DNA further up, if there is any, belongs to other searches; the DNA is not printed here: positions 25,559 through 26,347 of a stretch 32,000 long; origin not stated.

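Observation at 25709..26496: Bactofilin-HTH fusion followed by a membrane-anchored HTH paralog: a possible DNA-tethering pair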

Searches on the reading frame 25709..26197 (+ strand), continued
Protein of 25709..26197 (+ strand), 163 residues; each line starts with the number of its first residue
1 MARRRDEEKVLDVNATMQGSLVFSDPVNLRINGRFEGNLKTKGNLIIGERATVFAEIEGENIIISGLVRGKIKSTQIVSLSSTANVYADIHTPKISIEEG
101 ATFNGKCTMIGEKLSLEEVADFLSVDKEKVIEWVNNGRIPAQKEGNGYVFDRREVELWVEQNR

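Call 20: search_protein_families(library=pfam, proteins=[P0123, P0125, P0127, P0133, P0135, P0139, P0148, P0181, P0178, P0165], max_evalue=0.01)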
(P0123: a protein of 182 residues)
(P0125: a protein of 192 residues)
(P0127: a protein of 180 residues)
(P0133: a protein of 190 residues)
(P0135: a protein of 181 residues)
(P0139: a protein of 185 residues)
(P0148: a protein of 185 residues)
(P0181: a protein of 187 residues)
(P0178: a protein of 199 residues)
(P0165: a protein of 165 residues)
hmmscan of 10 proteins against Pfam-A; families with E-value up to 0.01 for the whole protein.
P0123 (182 aa): 4 families
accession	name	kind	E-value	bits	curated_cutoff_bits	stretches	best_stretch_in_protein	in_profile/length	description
PF04519.19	Bactofilin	-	3.3e-25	88.6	27.9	1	16-114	2-98/98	Polymer-forming cytoskeletal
PF12728.13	HTH_17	-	3.3e-11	43.7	27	1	130-178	1-49/51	Helix-turn-helix domain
PF13411.12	MerR_1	-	0.002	18.7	21.6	1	132-166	2-37/69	MerR HTH family regulatory protein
PF00376.29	MerR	-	0.0061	16.8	28.2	0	132-164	1-35/38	MerR family regulatory protein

P0125 (192 aa): 2 families
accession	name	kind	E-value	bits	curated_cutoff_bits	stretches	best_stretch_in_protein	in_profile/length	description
PF04519.19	Bactofilin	-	1.9e-25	89.4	27.9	1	23-120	2-97/98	Polymer-forming cytoskeletal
PF12728.13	HTH_17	-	3.1e-09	37.4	27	1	142-190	1-49/51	Helix-turn-helix domain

P0127 (180 aa): 2 families
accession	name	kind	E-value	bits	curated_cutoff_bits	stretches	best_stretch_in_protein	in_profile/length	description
PF04519.19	Bactofilin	-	5e-26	91.3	27.9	1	13-110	2-97/98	Polymer-forming cytoskeletal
PF12728.13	HTH_17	-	1e-12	48.6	27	1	128-176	2-50/51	Helix-turn-helix domain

P0133 (190 aa): 3 families
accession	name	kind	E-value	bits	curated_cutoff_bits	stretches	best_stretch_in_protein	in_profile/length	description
PF04519.19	Bactofilin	-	1.5e-21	76.9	27.9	1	20-117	2-97/98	Polymer-forming cytoskeletal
PF12728.13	HTH_17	-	1.3e-10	41.8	27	1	131-178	2-49/51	Helix-turn-helix domain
PF10833.13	DUF2572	-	0.0013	18.9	23.8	0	72-107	149-184/219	Protein of unknown function (DUF2572)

P0135 (181 aa): 2 families
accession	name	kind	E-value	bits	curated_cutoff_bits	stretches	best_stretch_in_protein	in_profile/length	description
PF04519.19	Bactofilin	-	1.1e-23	83.7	27.9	1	20-117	2-97/98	Polymer-forming cytoskeletal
PF12728.13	HTH_17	-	2.5e-08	34.5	27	1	129-177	1-49/51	Helix-turn-helix domain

P0139 (185 aa): 3 families
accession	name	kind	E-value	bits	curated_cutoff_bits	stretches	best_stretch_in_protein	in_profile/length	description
PF04519.19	Bactofilin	-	5.7e-22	78.2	27.9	1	13-110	2-97/98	Polymer-forming cytoskeletal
PF12728.13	HTH_17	-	1.1e-12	48.4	27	1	128-177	1-50/51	Helix-turn-helix domain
PF00376.29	MerR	-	3.6e-05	23.9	28.2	1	134-162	5-33/38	MerR family regulatory protein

P0148 (185 aa): 2 families
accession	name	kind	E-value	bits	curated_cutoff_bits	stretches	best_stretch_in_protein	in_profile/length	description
PF04519.19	Bactofilin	-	1.1e-22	80.5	27.9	1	18-110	8-98/98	Polymer-forming cytoskeletal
PF12728.13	HTH_17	-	6.9e-09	36.3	27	1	133-182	2-50/51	Helix-turn-helix domain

P0181 (187 aa): 2 families
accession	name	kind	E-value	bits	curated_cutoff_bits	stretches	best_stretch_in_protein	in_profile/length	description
PF04519.19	Bactofilin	-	2.9e-20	72.8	27.9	1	14-108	6-98/98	Polymer-forming cytoskeletal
PF12728.13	HTH_17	-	4.4e-11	43.3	27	1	122-171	2-50/51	Helix-turn-helix domain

P0178 (199 aa): 2 families
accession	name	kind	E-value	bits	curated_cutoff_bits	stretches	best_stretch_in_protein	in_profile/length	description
PF04519.19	Bactofilin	-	4.6e-17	62.5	27.9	1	73-137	33-97/98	Polymer-forming cytoskeletal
PF12728.13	HTH_17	-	1e-07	32.5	27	1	154-198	6-50/51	Helix-turn-helix domain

P0165 (165 aa): 2 families
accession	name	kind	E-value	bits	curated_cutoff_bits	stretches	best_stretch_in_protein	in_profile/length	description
PF12728.13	HTH_17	-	3.2e-09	37.4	27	1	117-164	3-50/51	Helix-turn-helix domain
PF04519.19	Bactofilin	-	0.0098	16.6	27.9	0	89-109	77-97/98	Polymer-forming cytoskeletal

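Call 21: find_encoding_contigs(protein=P0277, flank=6000, max_places=3)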
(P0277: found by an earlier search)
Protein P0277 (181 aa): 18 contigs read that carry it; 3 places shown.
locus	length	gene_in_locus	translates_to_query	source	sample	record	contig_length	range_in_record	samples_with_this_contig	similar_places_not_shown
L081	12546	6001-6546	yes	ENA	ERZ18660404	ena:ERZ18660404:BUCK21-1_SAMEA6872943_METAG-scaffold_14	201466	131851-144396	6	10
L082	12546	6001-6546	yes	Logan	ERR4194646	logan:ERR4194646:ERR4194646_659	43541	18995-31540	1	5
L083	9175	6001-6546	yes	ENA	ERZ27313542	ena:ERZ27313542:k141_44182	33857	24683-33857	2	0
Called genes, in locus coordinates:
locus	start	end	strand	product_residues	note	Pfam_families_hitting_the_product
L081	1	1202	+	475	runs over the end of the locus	PF01425:Amidase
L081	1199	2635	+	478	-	PF02934:GatB_N, PF02637:GatB_Yqey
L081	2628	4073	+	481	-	PF00595:PDZ (faint), PF13180:PDZ_2 (weak), PF17820:PDZ_6, PF03572:Peptidase_S41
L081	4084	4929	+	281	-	PF04748:Polysacc_deac_2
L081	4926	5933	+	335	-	PF00814:TsaD, PF22521:HypF_C_2 (weak)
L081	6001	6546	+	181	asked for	PF04519:Bactofilin, PF12728:HTH_17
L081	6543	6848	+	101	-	PF12728:HTH_17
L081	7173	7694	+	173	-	PF00565:SNase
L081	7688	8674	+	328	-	PF01171:ATP_bind_3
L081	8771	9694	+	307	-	PF00535:Glycos_transf_2, PF13641:Glyco_tranf_2_3 (weak)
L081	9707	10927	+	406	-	-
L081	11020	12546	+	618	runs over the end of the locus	PF06480:FtsH_ext (faint), PF06068:TIP49 (weak), PF13191:AAA_16 (faint), PF00004:AAA, PF07728:AAA_5 (weak), PF17862:AAA_lid_3, PF01434:Peptidase_M41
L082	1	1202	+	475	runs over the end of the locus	PF01425:Amidase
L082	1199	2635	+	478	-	PF02934:GatB_N, PF02637:GatB_Yqey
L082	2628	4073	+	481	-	PF00595:PDZ (faint), PF13180:PDZ_2 (weak), PF17820:PDZ_6, PF03572:Peptidase_S41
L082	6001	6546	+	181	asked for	PF04519:Bactofilin, PF12728:HTH_17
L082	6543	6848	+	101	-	PF12728:HTH_17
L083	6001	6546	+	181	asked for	PF04519:Bactofilin, PF12728:HTH_17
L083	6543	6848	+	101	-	PF12728:HTH_17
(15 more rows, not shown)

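Call 22: find_encoding_contigs(protein=P0272, flank=6000, max_places=3)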
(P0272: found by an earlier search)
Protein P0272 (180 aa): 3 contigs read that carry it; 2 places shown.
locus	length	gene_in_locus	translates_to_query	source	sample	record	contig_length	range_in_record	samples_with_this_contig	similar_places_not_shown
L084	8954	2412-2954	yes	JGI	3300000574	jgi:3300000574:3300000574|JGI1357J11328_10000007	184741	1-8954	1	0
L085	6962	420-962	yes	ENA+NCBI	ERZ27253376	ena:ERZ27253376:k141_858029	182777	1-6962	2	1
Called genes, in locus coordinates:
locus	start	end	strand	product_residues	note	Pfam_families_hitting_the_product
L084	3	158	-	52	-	?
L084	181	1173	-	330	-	PF14623:Vint, PF07591:PT-HINT, PF14890:Intein_splicing (faint)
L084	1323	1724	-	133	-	PF07591:PT-HINT, PF14890:Intein_splicing (faint)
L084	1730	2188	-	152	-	-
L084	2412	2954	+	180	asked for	PF04519:Bactofilin, PF12728:HTH_17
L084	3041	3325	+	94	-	PF12728:HTH_17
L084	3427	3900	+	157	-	PF03449:GreA_GreB_N, PF01272:GreA_GreB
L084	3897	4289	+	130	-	PF01648:ACPS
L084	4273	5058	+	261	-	PF04794:YdjC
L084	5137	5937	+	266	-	PF01975:SurE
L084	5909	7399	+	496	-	PF00171:Aldedh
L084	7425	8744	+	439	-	PF00202:Aminotran_3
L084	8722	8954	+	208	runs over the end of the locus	-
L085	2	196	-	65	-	?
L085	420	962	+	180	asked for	PF04519:Bactofilin, PF12728:HTH_17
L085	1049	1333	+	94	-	PF12728:HTH_17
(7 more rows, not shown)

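Call 34: predict_structure(alignment_id=A2)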
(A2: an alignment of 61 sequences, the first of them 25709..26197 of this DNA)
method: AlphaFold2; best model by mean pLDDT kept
length: 163 residues; sequences in the alignment: 61
mean_pLDDT: 90.1   pTM: 0.67
mean pLDDT of the five models: 90.1, 89.4, 88.3, 88.1, 84.3
residues with pLDDT >= 90: 116; 70-90: 37; 50-70: 3; < 50: 7
segments of 3 or more residues with pLDDT < 50: 1-7
pLDDT, mean of each block of 10 residues (from residue 1): 50 89 93 97 96 97 98 96 98 95 92 87 94 91 86 87 75
secondary structure, 60 per line:
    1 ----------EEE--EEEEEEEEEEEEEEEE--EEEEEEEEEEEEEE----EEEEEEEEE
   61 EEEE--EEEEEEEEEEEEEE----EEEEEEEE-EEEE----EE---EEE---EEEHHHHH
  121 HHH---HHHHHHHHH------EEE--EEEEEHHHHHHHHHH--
elements in order: E11-13 E16-31 E34-47 E52-64 E67-80 E85-92 E94-97 E107-109 E113-115 H116-123 H127-135 E142-144 E147-151 H152-161

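Call 41: fold_search(model_id=the predicted structure, library=pdb)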
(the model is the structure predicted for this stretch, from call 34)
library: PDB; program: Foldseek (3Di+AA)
matches with E <= 10: 526; with E <= 0.001: 0
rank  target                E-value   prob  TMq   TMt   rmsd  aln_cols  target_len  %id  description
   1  6rib_A                1.1e-02  1.00  0.48  0.76   5.3       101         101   26  Cryo-EM reconstruction of Thermus thermophilus bactofilin double helical filaments (released 2019-07-17)
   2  7lwr_A                2.4e-02  1.00  0.28  0.75   2.3        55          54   24  Structural and Biochemical Insight into Assembly of Molecular Motors Involved in Viral DNA Packaging (released 2022-03-09)
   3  6ama_B                3.3e-02  1.00  0.29  0.79   1.5        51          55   24  Structure of S. coelicolor/S. venezuelae BldC-smeA-ssfA complex to 3.09 Angstrom (released 2018-03-28)
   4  5i44_A                3.7e-02  1.00  0.28  0.62   2.3        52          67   25  Structure of RacA-DNA complex; P21 form (released 2016-05-04)
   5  4j2n_C                5.7e-02  1.00  0.27  0.71   4.0        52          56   25  Crystal Structure of mycobacteriophage Pukovnik Xis (released 2013-10-23)
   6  6ama_Y                6.0e-02  1.00  0.29  0.75   1.6        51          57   24  Structure of S. coelicolor/S. venezuelae BldC-smeA-ssfA complex to 3.09 Angstrom (released 2018-03-28)
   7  6ama_H                6.3e-02  1.00  0.29  0.78   1.4        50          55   24  Structure of S. coelicolor/S. venezuelae BldC-smeA-ssfA complex to 3.09 Angstrom (released 2018-03-28)
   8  6hn7_B                6.7e-02  1.00  0.29  0.63   1.5        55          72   18  Hijacking the Hijackers: Escherichia coli Pathogenicity Islands Redirect Helper Phage Packaging for Their Own Benefit. (released 2019-07-31)
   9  3ucs_A                6.7e-02  1.00  0.30  0.47   2.5        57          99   19  Crystal structure of the complex between CBPA J-domain and CBPM (released 2013-07-03)
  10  8dgl_B                7.0e-02  1.00  0.28  0.63   2.6        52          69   15  Crystal Structure of the RdfS Excisionase (released 2022-10-05)
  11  6ama_P                7.9e-02  1.00  0.29  0.77   1.5        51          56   24  Structure of S. coelicolor/S. venezuelae BldC-smeA-ssfA complex to 3.09 Angstrom (released 2018-03-28)
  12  4j2n_A                8.3e-02  1.00  0.26  0.73   1.5        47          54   26  Crystal Structure of mycobacteriophage Pukovnik Xis (released 2013-10-23)
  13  3ucs_B                9.7e-02  1.00  0.30  0.46   2.9        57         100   19  Crystal structure of the complex between CBPA J-domain and CBPM (released 2013-07-03)
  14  6amk_B                1.1e-01  1.00  0.29  0.84   1.4        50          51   24  Structure of Streptomyces venezuelae BldC-whiI opt complex (released 2018-03-28)
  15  5i44_I                1.1e-01  1.00  0.26  0.59   2.6        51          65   25  Structure of RacA-DNA complex; P21 form (released 2016-05-04)
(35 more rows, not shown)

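Call 47: search_solved_structures(query=A2, max_evalue=0.01, show_alignments=3)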
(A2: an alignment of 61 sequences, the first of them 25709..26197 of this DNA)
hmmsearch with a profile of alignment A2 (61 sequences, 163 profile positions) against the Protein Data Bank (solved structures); distinct sequences matched with E-value up to 0.01: 4.
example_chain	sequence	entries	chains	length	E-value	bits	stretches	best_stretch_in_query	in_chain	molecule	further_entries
2n3d_A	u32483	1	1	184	1.3e-09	41.4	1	28-107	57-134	Bactofilin A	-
6ria_A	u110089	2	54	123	1.6e-08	37.8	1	28-111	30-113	bactofilin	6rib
6g6o_A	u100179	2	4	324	0.00025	24.2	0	48-78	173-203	Ika8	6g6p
6g6q_A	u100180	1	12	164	0.0039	20.3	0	48-78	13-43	Ika4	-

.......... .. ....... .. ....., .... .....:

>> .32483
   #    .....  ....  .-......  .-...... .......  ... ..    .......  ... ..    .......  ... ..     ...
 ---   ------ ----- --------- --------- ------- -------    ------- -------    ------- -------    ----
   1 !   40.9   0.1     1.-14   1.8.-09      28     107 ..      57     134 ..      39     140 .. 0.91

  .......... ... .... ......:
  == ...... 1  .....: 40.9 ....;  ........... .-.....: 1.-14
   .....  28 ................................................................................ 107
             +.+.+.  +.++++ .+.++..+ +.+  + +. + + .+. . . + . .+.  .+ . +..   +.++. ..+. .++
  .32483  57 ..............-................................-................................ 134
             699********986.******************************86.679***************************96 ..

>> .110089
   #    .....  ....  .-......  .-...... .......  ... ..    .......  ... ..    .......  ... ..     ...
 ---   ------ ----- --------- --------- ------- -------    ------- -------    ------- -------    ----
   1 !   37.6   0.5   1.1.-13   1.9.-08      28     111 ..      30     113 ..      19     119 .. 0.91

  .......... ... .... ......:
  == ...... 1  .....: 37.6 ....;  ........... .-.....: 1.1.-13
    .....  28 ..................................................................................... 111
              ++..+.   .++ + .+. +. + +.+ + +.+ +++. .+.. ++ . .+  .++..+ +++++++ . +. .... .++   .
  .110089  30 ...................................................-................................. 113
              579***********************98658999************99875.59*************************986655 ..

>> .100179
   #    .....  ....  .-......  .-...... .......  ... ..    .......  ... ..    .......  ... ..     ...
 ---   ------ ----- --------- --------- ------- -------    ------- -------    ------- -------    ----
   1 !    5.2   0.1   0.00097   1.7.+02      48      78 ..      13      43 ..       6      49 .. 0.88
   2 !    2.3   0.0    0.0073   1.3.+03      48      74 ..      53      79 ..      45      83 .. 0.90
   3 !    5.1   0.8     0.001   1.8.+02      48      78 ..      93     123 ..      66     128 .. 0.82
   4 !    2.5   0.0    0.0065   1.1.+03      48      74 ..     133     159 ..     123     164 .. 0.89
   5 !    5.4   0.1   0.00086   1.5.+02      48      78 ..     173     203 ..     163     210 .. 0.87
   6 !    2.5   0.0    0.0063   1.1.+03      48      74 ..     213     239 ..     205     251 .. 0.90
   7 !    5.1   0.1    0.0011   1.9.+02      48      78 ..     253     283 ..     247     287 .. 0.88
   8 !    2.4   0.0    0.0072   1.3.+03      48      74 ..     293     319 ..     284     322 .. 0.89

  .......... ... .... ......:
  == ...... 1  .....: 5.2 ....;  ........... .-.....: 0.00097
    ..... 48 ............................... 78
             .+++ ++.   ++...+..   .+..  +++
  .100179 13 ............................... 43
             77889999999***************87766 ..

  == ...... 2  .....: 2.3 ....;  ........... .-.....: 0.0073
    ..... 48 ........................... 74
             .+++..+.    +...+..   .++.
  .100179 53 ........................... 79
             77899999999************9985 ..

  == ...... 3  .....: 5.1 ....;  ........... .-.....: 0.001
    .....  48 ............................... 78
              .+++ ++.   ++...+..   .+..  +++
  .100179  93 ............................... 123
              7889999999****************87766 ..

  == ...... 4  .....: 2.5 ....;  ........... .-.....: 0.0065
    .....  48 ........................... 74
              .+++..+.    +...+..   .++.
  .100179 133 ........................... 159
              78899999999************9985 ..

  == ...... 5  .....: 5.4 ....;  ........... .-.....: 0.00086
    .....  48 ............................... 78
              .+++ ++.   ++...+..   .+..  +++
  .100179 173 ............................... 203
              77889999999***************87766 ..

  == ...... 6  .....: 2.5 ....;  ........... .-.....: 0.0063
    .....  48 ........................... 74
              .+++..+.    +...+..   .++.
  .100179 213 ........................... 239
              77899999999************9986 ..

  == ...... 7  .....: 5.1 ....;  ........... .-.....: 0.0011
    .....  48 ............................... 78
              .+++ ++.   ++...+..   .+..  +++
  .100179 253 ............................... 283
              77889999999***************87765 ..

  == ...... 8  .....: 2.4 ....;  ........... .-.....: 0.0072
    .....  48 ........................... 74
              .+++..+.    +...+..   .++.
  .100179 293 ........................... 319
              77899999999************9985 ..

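Call 55: find_encoding_contigs(protein=P0291, flank=5000, max_places=2)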
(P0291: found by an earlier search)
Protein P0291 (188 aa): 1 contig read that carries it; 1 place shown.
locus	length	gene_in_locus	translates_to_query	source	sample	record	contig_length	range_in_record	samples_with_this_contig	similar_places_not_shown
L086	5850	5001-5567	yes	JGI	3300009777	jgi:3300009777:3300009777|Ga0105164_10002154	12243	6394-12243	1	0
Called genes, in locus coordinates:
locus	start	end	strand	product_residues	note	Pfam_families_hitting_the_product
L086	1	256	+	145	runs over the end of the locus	-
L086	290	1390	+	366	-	PF25216:Volactin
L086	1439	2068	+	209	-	-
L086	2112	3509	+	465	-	PF00142:Fer4_NifH (weak), PF01656:CbiA, PF06564:CBP_BcsQ, PF09140:MipZ (faint), PF10609:ParA (faint), PF13614:AAA_31, PF16561:AMPK1_CBM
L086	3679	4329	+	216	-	-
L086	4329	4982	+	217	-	-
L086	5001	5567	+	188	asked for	PF04519:Bactofilin, PF12728:HTH_17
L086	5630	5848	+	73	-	?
